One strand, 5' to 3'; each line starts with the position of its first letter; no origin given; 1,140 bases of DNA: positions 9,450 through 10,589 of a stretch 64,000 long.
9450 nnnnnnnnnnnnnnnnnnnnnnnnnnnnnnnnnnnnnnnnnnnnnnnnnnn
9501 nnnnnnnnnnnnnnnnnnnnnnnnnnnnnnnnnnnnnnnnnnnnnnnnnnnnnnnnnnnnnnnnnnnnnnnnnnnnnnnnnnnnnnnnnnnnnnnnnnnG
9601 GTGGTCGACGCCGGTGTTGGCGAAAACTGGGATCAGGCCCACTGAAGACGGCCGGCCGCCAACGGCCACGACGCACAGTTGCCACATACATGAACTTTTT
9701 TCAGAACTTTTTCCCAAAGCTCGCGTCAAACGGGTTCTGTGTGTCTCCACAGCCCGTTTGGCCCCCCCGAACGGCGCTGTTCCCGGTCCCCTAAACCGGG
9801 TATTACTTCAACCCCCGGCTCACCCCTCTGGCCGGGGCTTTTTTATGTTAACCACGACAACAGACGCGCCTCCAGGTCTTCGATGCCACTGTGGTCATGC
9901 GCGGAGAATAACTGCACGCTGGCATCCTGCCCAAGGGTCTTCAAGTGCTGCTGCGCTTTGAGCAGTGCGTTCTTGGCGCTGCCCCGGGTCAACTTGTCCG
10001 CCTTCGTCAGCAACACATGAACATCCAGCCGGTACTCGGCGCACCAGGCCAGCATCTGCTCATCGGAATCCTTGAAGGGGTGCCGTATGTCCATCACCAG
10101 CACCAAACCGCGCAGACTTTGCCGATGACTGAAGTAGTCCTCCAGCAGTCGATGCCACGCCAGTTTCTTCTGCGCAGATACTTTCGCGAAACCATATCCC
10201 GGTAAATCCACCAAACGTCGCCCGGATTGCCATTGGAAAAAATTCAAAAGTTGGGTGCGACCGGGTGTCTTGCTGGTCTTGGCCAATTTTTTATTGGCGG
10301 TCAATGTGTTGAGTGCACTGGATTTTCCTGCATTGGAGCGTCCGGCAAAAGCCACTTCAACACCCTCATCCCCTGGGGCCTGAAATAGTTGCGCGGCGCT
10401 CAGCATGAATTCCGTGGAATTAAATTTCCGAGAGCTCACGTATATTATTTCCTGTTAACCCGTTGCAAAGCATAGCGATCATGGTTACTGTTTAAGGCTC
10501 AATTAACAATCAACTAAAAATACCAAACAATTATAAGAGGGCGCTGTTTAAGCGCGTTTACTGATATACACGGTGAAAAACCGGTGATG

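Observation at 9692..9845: Unannotated sigmaE-dependent small RNA between polA and engB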

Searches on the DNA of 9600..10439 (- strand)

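Call 4: search_rna_families(source=window, start=9600, end=9900, threshold=evalue, max_evalue=10, show_alignments=3)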
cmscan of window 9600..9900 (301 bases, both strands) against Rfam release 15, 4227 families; matches with E-value up to 10: 9.
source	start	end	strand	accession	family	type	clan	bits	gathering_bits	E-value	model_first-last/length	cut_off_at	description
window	9751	9846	+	RF02837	anti-hemB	Gene; sRNA;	-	30.4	49.5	1.8e-05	1-81/81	no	Burkholderia RNA 7 (anti-hemB)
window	9737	9813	+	RF00122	GadY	Gene; sRNA;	-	22.7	45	0.019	1-114/114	no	GadY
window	9777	9841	+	RF01066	6C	Cis-reg;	-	18.1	47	3.6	1-75/75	no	6C RNA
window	9742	9845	+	RF02278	Betaproteobacteria_toxic_sRNA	Gene; sRNA;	-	17.5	50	0.32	1-64/64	no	Betaproteobacteria toxic small RNA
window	9801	9850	+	RF02484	GlsR21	Gene; snRNA; snoRNA; HACA-box;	-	14.4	100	2.7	6-56/112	no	Small nucleolar RNA GlsR21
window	9792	9846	+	RF02399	NsiR1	Gene; sRNA;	-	13.6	39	3.4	1-60/60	no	Nitrogen stress-induced RNA 1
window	9792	9845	-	RF02628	Hrs1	Gene; sRNA;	-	13.2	56.4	4.9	1-74/74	no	Hfq-regulated sRNA 1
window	9686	9720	-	RF00180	REN-SRE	Cis-reg;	-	11.8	41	2.4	1-37/37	no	Renin stability regulatory element (REN-SRE)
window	9813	9854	+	RF02401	ClpQY_promoter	Cis-reg;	-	11.8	42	3.2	1-42/57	no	ClpQY promoter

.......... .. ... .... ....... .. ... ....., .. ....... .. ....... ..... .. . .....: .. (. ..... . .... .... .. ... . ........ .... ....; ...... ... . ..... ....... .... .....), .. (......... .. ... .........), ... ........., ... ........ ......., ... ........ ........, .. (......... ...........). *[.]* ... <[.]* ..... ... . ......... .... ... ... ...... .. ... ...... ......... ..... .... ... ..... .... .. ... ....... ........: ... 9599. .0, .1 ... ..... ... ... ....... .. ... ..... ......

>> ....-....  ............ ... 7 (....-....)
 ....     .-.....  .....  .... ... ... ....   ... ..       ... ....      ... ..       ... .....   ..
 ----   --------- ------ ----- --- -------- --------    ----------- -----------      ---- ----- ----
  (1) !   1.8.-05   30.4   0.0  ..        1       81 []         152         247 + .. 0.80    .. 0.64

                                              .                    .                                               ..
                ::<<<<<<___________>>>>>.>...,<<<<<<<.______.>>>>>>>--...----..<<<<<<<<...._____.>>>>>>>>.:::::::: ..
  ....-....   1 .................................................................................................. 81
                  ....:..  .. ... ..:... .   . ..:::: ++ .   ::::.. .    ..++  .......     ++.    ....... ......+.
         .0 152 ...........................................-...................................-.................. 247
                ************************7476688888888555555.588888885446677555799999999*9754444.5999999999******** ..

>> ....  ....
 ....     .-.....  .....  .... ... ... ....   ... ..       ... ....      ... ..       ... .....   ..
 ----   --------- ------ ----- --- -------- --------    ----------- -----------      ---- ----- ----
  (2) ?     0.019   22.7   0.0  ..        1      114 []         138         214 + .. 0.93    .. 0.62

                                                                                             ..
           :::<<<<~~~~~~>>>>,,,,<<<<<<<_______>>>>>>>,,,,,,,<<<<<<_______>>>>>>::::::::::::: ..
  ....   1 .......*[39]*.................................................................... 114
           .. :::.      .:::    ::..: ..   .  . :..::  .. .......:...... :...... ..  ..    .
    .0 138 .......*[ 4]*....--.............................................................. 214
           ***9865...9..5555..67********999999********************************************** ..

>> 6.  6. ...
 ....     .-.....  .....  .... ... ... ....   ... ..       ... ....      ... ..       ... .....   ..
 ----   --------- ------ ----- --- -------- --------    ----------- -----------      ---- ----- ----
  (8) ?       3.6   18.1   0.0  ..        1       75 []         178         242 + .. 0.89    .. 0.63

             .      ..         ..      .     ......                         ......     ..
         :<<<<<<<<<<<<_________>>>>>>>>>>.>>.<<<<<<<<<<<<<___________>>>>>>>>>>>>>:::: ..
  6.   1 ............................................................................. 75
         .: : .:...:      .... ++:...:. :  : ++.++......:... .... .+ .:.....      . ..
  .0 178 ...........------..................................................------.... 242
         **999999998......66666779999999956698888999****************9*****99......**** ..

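Call 11: search_rna_families(sources=[L001, L002, L003, L004, L005], threshold=evalue, max_evalue=0.1)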
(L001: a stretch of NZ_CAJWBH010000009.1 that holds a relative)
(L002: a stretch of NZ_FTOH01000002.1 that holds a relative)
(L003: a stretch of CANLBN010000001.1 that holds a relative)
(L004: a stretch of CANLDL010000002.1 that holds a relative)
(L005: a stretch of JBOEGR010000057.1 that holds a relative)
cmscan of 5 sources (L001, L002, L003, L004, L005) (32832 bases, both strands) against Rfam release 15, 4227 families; matches with E-value up to 0.1: 0.
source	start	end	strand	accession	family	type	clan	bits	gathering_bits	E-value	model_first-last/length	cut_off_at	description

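Call 37: search_rna_families(sources=[L006, L009, L012, L013, L015, L018, L019, L020], threshold=evalue, max_evalue=1)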
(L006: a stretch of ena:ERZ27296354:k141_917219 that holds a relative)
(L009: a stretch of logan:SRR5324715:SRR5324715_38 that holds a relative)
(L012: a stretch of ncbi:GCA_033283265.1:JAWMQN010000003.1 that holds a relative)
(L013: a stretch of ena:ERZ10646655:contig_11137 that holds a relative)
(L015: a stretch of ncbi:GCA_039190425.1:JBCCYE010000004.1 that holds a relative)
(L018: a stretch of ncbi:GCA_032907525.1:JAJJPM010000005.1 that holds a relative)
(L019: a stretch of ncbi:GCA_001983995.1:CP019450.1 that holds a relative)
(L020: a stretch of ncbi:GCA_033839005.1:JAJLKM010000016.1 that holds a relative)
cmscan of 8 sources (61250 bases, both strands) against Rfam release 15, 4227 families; matches with E-value up to 1: 8.
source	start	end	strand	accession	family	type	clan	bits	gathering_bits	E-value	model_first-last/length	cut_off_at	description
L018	4249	4352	-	RF02837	anti-hemB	Gene; sRNA;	-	37.6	49.5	3.5e-05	1-81/81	no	Burkholderia RNA 7 (anti-hemB)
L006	4618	4687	-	RF02837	anti-hemB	Gene; sRNA;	-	36.6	49.5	6.5e-05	1-81/81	no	Burkholderia RNA 7 (anti-hemB)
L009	4561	4656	-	RF02837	anti-hemB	Gene; sRNA;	-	35.5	49.5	0.00013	1-81/81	no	Burkholderia RNA 7 (anti-hemB)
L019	1569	1665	-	RF00506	Thr_leader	Cis-reg; leader;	-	35.2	55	0.0077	1-118/118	no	Threonine operon leader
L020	4121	4235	-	RF02344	ar14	Gene; sRNA;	-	34.9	58.8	0.008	1-123/123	no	Alphaproteobacterial ar14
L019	1555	1610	+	RF00506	Thr_leader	Cis-reg; leader;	-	29.2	55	0.2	1-118/118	no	Threonine operon leader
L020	4119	4226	-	RF02837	anti-hemB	Gene; sRNA;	-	29.1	49.5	0.0084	1-81/81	no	Burkholderia RNA 7 (anti-hemB)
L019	1546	1611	+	RF02399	NsiR1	Gene; sRNA;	-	25.3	39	0.89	1-60/60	no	Nitrogen stress-induced RNA 1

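Call 45: search_rna_families(sources=[L021, L022, L023, L032, L033, L034, L036, L039, L043, L045, L074, L079, L083, L093, L097, L089], threshold=evalue, max_evalue=1, show_alignments=3)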
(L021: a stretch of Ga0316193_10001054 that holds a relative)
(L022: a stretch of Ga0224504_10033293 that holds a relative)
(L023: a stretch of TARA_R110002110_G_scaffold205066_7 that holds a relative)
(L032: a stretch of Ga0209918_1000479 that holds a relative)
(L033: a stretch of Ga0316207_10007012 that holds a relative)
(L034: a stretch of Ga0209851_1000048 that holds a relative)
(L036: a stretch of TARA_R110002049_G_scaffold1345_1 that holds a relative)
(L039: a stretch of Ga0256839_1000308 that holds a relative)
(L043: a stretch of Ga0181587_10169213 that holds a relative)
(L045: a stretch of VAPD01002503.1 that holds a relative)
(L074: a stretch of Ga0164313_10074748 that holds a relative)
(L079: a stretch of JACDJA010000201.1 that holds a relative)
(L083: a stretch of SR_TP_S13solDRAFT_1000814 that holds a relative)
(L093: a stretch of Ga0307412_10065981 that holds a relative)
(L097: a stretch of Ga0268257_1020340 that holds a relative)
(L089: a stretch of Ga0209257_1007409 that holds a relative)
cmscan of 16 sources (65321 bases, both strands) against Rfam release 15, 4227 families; matches with E-value up to 1: 16.
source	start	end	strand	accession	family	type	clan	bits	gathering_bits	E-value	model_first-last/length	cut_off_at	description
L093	670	786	-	RF01719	Pseudomon-1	Gene; sRNA;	-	139.7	50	1.9e-28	1-116/116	no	Pseudomon-1/ErsA RNA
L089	3110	3226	-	RF01719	Pseudomon-1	Gene; sRNA;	-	138.4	50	4e-28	1-116/116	no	Pseudomon-1/ErsA RNA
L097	1933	2049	-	RF01719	Pseudomon-1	Gene; sRNA;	-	134.6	50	3.2e-27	1-116/116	no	Pseudomon-1/ErsA RNA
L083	3399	3491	-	RF02837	anti-hemB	Gene; sRNA;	-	54.5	49.5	5.9e-10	1-81/81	no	Burkholderia RNA 7 (anti-hemB)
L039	3133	3238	-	RF02837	anti-hemB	Gene; sRNA;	-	43.7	49.5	6.8e-07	1-81/81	no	Burkholderia RNA 7 (anti-hemB)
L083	3143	3249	-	RF02837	anti-hemB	Gene; sRNA;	-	42.6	49.5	1.4e-06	1-81/81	no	Burkholderia RNA 7 (anti-hemB)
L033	3159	3257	-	RF02837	anti-hemB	Gene; sRNA;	-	38.2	49.5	2.5e-05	1-81/81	no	Burkholderia RNA 7 (anti-hemB)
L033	3160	3270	-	RF02232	sX13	Gene; sRNA;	-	33.4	50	0.015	1-115/115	no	Xanthomonadaceae sRNA sX13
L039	3125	3232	-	RF01719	Pseudomon-1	Gene; sRNA;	-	32.9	50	0.014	1-116/116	no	Pseudomon-1/ErsA RNA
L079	3138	3248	-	RF02232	sX13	Gene; sRNA;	-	30.9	50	0.055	1-115/115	no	Xanthomonadaceae sRNA sX13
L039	3134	3263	-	RF02344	ar14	Gene; sRNA;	-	30.2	58.8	0.095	1-123/123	no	Alphaproteobacterial ar14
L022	1701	1808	-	RF02232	sX13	Gene; sRNA;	-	28.4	50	0.22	1-115/115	no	Xanthomonadaceae sRNA sX13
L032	3159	3263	-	RF02837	anti-hemB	Gene; sRNA;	-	28.2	49.5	0.017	1-81/81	no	Burkholderia RNA 7 (anti-hemB)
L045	2580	2648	-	RF02837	anti-hemB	Gene; sRNA;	-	25.8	49.5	0.08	1-81/81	no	Burkholderia RNA 7 (anti-hemB)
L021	1331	1393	-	RF02056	STnc390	Gene; sRNA;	-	25.6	50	0.31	1-60/60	no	Salmonella sRNA STnc390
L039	1116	1225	+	RF01497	ALIL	Cis-reg;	-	21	50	0.31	1-117/117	no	ALIL pseudoknot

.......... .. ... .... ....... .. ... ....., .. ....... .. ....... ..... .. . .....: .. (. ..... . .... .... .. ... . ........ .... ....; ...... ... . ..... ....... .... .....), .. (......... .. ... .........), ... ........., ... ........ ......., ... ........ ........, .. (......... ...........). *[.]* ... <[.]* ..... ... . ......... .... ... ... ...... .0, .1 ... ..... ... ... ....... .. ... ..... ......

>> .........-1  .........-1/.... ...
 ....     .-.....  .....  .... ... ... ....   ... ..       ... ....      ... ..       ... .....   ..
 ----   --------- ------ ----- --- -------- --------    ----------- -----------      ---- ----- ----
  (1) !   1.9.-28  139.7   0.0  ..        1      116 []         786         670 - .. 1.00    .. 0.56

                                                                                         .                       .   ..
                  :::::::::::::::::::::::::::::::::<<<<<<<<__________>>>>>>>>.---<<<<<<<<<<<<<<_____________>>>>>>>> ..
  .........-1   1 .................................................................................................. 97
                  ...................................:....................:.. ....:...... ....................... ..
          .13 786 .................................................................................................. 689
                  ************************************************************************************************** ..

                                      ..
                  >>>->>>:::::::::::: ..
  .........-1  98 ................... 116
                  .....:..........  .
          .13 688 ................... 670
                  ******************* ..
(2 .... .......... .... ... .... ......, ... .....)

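Call 51: build_rna_model(alignment_id=A3, structure=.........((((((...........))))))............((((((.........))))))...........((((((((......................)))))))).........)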
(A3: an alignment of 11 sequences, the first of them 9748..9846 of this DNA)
Model R1 built from alignment A3 (11 sequences, 123 columns); structure: as given.
model positions 105; base pairs 20; branch points 2; effective number of sequences 5.09; information 0.59 bits per position. Calibrated on 0.2 Mb of random sequence (short: E-values are rough).
structure used (alignment columns):
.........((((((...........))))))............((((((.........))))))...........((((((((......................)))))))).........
